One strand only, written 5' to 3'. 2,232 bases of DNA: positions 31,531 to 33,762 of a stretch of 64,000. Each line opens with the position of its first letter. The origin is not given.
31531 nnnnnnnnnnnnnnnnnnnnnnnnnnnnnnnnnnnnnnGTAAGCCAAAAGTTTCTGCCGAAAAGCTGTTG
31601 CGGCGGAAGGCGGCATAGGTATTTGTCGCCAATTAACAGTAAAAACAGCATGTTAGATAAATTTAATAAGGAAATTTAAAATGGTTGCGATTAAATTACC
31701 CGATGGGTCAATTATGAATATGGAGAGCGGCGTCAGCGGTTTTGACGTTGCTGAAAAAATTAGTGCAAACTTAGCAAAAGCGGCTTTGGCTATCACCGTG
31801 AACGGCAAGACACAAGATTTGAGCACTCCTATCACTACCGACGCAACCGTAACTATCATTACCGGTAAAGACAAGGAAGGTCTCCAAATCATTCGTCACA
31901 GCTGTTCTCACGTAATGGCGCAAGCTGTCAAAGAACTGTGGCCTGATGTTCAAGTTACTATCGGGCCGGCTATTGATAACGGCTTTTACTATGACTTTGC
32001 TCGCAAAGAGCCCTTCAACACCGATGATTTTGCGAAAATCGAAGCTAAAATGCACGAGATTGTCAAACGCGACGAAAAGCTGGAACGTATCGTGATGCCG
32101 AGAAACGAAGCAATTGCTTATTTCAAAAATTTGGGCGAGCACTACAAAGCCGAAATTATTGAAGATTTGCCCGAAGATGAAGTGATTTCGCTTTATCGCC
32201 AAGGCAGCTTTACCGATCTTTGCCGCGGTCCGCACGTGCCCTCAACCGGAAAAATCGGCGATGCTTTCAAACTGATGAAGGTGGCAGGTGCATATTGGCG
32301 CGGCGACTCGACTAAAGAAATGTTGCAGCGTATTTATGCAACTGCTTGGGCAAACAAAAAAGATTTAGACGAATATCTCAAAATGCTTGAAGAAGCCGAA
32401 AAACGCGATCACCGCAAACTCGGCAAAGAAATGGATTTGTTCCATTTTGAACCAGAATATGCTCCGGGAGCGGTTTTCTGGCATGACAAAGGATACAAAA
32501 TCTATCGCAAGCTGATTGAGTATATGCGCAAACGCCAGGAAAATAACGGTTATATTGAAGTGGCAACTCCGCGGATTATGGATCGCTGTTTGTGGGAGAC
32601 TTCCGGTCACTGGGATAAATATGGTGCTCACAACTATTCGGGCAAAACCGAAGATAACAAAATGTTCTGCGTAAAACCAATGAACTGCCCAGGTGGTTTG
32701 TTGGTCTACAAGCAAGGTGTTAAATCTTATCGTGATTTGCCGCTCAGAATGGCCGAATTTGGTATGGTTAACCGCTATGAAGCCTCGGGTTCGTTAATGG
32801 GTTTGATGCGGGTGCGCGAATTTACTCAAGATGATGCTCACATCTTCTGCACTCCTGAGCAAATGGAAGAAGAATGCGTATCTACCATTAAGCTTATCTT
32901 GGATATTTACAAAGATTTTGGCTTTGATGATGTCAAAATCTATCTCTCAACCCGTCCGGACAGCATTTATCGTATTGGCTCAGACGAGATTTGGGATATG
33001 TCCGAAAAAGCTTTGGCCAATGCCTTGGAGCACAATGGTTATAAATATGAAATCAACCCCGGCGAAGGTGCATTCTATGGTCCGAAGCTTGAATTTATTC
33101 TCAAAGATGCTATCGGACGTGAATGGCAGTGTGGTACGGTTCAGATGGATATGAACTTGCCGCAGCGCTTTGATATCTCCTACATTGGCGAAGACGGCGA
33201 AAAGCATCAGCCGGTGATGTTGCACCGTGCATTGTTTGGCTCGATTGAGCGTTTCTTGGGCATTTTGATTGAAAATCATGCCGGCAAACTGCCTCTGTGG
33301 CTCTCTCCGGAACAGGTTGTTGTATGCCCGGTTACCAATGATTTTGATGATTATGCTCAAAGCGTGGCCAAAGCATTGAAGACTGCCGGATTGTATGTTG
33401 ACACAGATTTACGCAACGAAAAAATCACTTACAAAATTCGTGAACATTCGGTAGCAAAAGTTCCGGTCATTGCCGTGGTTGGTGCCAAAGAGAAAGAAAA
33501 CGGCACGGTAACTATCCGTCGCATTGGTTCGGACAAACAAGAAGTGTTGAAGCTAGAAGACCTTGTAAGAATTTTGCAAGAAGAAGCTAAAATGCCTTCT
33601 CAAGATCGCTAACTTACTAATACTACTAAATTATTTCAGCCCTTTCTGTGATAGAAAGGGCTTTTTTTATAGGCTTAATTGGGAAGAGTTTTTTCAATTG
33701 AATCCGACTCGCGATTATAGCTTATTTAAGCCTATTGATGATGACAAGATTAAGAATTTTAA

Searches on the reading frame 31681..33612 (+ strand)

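Call 74: search_protein_families(library=pfam, proteins=[window:31681-33612:+], max_evalue=0.00001)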
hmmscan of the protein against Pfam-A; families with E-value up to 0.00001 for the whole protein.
window:31681-33612:+ (643 aa): 4 families
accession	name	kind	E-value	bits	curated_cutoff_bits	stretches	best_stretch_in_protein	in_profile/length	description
PF00587.30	tRNA-synt_2b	-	2.1e-47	162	29.3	1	323-533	5-179/179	tRNA synthetase class II core domain (G, H, P, S and T)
PF03129.25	HGTP_anticodon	-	2.1e-24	85.9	21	1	545-634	1-93/94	Anticodon binding domain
PF07973.19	tRNA_SAD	-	9.4e-16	58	24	1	169-219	1-44/44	Threonyl and Alanyl tRNA synthetase second additional domain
PF02824.27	TGS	-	1.6e-10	41.3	22.2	1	3-61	2-60/60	TGS domain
